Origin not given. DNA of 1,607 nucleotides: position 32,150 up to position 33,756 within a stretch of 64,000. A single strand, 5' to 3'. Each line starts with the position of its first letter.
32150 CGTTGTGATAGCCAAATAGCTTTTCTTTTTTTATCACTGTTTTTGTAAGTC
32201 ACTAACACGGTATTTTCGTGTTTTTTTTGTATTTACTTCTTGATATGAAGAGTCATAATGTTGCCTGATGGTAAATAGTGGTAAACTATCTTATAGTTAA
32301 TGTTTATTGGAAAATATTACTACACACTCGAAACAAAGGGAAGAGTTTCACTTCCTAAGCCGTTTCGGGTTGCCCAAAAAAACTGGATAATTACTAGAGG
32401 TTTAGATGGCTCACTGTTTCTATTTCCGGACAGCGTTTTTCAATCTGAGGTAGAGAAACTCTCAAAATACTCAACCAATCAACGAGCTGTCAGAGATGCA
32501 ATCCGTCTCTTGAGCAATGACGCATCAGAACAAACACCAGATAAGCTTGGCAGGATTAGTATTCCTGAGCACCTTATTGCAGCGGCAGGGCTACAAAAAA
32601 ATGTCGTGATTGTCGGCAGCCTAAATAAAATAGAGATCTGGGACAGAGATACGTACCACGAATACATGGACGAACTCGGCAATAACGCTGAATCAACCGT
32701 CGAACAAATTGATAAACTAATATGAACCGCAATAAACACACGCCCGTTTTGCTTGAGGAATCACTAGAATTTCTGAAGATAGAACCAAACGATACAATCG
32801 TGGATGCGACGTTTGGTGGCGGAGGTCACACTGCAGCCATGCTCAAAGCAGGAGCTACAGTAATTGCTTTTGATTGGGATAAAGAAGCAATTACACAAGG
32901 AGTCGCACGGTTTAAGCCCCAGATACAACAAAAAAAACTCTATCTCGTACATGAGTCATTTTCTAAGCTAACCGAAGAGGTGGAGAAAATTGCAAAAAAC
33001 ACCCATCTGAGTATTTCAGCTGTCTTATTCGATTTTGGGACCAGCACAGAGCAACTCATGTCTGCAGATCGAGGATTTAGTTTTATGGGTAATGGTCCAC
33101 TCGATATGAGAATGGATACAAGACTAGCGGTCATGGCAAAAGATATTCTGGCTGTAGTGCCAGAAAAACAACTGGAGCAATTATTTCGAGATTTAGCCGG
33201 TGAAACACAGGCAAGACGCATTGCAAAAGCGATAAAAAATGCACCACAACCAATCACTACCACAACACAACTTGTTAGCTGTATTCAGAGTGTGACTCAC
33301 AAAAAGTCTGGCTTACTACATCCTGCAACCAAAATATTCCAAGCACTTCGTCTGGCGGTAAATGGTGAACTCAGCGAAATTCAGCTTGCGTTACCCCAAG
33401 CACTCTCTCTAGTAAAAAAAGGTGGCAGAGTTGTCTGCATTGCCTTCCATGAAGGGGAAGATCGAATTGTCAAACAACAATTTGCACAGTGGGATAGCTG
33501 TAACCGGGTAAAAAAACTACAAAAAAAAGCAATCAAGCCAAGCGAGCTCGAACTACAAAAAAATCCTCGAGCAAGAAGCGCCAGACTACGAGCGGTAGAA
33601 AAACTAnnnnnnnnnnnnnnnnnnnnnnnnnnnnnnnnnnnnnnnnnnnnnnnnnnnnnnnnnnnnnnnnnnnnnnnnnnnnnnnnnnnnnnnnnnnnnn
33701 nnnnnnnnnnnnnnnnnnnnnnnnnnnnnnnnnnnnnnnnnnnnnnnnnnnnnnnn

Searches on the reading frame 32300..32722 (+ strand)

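Call 6: search_protein_families(library=pfam, proteins=[window:32300-32722:+], max_evalue=0.01)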
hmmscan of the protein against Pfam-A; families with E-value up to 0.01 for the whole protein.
window:32300-32722:+ (141 aa): 1 family
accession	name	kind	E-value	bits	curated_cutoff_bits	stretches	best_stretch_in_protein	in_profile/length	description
PF02381.23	MraZ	-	4.2e-26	91.2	23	2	74-129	4-59/72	MraZ protein, putative antitoxin-like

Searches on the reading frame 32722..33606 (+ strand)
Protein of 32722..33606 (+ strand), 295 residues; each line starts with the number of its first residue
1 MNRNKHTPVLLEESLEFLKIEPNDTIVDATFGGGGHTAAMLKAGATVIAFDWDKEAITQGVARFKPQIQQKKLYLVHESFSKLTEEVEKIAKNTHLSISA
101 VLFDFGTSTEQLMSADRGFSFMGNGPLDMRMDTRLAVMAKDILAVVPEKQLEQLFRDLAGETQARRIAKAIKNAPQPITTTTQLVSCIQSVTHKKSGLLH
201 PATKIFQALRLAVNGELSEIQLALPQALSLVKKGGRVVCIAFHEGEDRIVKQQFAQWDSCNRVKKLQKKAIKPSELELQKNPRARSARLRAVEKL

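Call 6: search_protein_families(library=pfam, proteins=[window:32722-33606:+], max_evalue=0.01)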
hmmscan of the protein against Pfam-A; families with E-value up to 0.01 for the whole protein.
window:32722-33606:+ (295 aa): 3 families
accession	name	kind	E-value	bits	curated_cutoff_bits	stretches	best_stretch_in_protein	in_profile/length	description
PF01795.25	Methyltransf_5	-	2.2e-79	267.6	27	1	5-294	3-308/309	MraW methylase family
PF06962.18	rRNA_methylase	-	0.00018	21.9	22.7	0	47-106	1-53/137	Putative rRNA methylase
PF01728.25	FtsJ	-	0.00021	21.7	24.1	0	129-261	61-160/181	FtsJ-like methyltransferase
